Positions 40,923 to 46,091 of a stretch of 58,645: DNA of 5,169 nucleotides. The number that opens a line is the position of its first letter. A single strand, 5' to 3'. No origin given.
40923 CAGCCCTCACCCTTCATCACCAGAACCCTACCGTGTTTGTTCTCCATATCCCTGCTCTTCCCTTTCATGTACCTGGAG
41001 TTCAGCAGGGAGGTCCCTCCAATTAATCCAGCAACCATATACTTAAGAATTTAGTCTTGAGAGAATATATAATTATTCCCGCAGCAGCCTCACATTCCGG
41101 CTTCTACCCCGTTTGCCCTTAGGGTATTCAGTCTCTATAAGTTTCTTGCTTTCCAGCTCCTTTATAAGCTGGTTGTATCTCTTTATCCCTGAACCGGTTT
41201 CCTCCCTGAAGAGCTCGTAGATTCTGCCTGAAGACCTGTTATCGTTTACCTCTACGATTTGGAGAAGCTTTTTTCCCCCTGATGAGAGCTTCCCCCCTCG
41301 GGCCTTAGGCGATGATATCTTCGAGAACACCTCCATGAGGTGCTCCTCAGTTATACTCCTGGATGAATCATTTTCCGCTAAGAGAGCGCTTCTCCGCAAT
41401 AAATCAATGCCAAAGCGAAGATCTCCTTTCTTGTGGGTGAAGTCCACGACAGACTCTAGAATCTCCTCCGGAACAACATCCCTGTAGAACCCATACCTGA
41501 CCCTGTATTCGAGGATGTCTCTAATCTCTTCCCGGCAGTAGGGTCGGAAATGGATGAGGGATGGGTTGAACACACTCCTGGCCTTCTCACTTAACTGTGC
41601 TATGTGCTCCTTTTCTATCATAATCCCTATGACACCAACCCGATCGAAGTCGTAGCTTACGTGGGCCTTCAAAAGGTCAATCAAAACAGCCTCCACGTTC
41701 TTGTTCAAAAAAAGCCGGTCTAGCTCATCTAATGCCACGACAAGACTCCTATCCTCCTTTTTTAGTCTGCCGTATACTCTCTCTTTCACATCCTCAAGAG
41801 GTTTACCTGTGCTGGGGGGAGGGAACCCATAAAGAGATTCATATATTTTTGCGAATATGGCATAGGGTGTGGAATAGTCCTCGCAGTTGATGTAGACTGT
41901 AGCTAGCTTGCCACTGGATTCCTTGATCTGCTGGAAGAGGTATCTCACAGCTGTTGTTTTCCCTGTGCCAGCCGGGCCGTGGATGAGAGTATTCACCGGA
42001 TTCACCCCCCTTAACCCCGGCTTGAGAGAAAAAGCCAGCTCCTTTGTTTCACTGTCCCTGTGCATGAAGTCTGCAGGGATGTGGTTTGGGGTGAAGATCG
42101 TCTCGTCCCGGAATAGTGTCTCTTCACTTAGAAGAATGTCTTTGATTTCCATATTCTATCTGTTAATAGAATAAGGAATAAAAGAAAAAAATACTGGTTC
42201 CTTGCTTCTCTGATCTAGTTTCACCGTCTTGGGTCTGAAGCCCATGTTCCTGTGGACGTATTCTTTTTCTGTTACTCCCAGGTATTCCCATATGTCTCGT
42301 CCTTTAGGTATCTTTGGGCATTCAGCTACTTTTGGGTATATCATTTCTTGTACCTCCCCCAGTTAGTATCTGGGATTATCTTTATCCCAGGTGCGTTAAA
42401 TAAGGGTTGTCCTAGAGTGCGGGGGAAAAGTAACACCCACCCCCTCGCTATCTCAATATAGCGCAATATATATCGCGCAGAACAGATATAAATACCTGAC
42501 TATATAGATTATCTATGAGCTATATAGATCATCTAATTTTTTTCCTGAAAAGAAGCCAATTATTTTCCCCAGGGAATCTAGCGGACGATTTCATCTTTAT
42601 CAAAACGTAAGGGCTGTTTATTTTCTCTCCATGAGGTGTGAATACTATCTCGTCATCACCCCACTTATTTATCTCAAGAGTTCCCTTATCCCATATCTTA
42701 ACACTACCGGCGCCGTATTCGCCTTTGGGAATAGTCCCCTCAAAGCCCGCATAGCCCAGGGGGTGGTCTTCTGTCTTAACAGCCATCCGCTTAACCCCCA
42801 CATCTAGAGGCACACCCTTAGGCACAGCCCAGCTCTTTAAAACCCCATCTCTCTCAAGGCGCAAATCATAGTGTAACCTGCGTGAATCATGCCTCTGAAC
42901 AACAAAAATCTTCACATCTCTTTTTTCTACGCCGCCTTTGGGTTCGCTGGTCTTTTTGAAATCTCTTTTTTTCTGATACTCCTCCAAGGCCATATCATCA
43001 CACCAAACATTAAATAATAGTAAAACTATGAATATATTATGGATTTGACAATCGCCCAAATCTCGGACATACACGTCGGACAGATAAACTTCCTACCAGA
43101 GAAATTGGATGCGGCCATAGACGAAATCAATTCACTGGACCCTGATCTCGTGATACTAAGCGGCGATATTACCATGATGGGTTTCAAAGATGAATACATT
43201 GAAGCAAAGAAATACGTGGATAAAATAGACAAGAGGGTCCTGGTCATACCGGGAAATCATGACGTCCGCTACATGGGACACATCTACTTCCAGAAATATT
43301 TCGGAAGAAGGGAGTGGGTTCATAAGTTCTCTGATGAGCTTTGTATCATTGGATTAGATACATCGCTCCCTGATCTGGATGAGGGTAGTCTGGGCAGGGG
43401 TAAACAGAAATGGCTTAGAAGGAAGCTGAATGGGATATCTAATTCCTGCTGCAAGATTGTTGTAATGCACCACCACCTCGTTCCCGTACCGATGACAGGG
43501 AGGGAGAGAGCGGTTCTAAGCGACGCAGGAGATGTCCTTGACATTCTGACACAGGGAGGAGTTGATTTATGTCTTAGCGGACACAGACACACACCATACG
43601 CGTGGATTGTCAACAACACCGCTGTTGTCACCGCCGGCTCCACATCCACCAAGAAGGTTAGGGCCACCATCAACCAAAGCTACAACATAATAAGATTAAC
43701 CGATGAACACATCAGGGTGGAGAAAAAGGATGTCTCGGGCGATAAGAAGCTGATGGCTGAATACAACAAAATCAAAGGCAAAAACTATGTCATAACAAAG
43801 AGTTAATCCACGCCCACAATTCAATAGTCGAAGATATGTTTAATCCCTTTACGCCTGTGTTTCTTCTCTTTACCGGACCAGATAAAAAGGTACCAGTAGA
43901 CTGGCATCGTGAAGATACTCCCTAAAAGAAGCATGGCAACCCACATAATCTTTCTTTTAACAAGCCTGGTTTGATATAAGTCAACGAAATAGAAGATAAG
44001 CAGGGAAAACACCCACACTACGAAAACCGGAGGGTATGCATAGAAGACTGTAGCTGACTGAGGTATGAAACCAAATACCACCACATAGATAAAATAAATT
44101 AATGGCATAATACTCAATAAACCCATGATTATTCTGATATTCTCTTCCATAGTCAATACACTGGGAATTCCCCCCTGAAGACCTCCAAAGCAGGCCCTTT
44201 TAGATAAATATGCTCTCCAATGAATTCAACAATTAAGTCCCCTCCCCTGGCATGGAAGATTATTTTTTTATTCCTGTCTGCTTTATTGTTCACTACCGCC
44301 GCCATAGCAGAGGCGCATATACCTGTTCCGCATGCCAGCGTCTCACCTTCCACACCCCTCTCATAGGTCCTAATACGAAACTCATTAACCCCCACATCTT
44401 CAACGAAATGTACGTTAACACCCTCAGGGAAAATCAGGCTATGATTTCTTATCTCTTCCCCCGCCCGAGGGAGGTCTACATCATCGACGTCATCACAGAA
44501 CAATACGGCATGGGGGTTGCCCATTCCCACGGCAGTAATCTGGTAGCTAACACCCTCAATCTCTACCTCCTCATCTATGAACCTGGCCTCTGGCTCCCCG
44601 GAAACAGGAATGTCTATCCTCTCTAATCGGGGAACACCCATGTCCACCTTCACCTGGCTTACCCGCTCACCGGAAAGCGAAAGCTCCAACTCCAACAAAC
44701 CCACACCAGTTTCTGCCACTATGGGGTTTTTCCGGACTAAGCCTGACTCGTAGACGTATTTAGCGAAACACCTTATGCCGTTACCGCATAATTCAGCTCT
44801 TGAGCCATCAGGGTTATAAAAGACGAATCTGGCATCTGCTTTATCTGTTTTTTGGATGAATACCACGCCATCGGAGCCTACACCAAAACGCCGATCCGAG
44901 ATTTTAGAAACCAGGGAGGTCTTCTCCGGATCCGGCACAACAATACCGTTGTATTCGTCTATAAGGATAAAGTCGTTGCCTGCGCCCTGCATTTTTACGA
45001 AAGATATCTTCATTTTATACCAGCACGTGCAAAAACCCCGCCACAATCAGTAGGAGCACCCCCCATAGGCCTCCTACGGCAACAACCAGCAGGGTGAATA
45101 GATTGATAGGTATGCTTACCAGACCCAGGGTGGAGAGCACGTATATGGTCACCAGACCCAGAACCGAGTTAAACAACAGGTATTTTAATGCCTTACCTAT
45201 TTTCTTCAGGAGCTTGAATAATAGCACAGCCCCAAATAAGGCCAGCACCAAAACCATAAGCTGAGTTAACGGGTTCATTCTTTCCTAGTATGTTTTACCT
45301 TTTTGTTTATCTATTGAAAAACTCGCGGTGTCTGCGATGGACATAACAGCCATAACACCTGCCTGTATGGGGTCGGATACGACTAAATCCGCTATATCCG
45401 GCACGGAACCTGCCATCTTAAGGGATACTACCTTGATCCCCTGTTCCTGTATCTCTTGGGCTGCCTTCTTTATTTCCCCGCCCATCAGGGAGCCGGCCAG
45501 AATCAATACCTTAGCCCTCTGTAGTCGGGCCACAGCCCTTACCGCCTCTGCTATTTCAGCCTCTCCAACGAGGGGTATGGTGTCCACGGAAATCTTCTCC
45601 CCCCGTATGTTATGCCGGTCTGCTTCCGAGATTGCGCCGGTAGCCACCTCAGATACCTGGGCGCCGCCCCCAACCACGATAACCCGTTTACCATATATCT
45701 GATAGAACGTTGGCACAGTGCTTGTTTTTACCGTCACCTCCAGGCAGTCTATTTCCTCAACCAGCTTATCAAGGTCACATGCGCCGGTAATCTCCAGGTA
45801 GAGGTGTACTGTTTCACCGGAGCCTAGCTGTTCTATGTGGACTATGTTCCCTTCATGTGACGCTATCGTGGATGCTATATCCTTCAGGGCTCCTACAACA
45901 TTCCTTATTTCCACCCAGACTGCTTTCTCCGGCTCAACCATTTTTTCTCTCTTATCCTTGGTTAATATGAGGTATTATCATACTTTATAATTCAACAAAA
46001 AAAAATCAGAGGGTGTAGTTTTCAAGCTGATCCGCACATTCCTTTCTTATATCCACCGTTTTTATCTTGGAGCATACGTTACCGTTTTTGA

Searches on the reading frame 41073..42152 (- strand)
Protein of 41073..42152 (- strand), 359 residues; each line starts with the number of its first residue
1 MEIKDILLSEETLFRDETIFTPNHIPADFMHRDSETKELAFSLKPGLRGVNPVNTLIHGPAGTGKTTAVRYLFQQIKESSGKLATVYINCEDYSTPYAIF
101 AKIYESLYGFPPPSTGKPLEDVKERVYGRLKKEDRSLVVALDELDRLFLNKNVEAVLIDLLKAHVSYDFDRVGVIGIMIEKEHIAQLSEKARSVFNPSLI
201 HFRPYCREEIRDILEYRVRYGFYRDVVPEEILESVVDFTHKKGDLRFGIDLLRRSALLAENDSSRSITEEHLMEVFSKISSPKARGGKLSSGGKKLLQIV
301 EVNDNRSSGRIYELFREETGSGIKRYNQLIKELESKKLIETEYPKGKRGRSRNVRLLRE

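Call 82: search_protein_families(library=pfam, proteins=[window:41073-42152:-], max_evalue=0.00001)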
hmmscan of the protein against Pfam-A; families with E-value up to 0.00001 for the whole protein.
window:41073-42152:- (359 aa): 4 families
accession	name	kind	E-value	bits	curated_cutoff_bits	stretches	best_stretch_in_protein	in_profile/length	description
PF22703.2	Cdc6_lid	-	1.2e-17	64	27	1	211-273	1-64/68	Cdc6 AAA+ ATPase-type lid domain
PF13191.12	AAA_16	-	1.2e-12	49.1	32.6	1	29-106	2-77/167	AAA ATPase domain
PF13401.12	AAA_22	-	8e-11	42.8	27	1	55-162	8-109/130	AAA domain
PF00004.35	AAA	-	2.6e-06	28.3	21.2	1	56-161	2-92/131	ATPase family associated with various cellular activities (AAA)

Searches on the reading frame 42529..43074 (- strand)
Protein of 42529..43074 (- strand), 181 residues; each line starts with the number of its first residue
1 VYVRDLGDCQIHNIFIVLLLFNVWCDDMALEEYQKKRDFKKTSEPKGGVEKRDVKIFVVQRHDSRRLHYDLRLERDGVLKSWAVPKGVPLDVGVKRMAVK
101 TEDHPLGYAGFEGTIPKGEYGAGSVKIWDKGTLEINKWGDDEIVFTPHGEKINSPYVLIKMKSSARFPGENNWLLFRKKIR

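Call 89: search_protein_families(library=pfam, proteins=[window:42529-43074:-], max_evalue=0.0001)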
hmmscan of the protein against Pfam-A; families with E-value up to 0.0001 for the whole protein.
window:42529-43074:- (181 aa): 1 family
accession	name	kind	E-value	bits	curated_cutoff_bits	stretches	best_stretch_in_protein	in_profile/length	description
PF13298.12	LigD_N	-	8.1e-38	129.3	31.1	1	60-160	1-107/107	DNA Ligase D 3'-phosphoesterase domain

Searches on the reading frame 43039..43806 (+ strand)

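Call 89: search_protein_families(library=pfam, proteins=[window:43039-43806:+], max_evalue=0.0001)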
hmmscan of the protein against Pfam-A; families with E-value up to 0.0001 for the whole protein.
window:43039-43806:+ (255 aa): 2 families
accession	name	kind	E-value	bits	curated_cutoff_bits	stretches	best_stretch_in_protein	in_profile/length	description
PF00149.33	Metallophos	-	3.2e-19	70.5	21.5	1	4-186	2-191/191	Calcineurin-like phosphoesterase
PF12850.12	Metallophos_2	-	6.1e-10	39.8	27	1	4-218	2-149/154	Calcineurin-like phosphoesterase superfamily domain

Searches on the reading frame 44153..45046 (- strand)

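Call 89: search_protein_families(library=pfam, proteins=[window:44153-45046:-], max_evalue=0.0001)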
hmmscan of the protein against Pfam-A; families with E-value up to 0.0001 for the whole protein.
window:44153-45046:- (297 aa): 1 family
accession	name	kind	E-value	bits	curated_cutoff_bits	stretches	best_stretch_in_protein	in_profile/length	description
PF01678.24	DAP_epimerase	-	6.1e-57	191.4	34.7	2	16-140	1-119/121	Diaminopimelate epimerase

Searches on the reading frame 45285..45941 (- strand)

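Call 89: search_protein_families(library=pfam, proteins=[window:45285-45941:-], max_evalue=0.0001)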
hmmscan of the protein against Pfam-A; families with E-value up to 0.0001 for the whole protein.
window:45285-45941:- (218 aa): 2 families
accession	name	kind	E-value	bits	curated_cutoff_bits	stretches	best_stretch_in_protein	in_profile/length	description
PF18462.6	DUF5612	-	1.3e-67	226.5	25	1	78-216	3-142/143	Domain of unknown function (DUF5612)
PF01842.31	ACT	-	1.1e-07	31.9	27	1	11-64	6-61/66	ACT domain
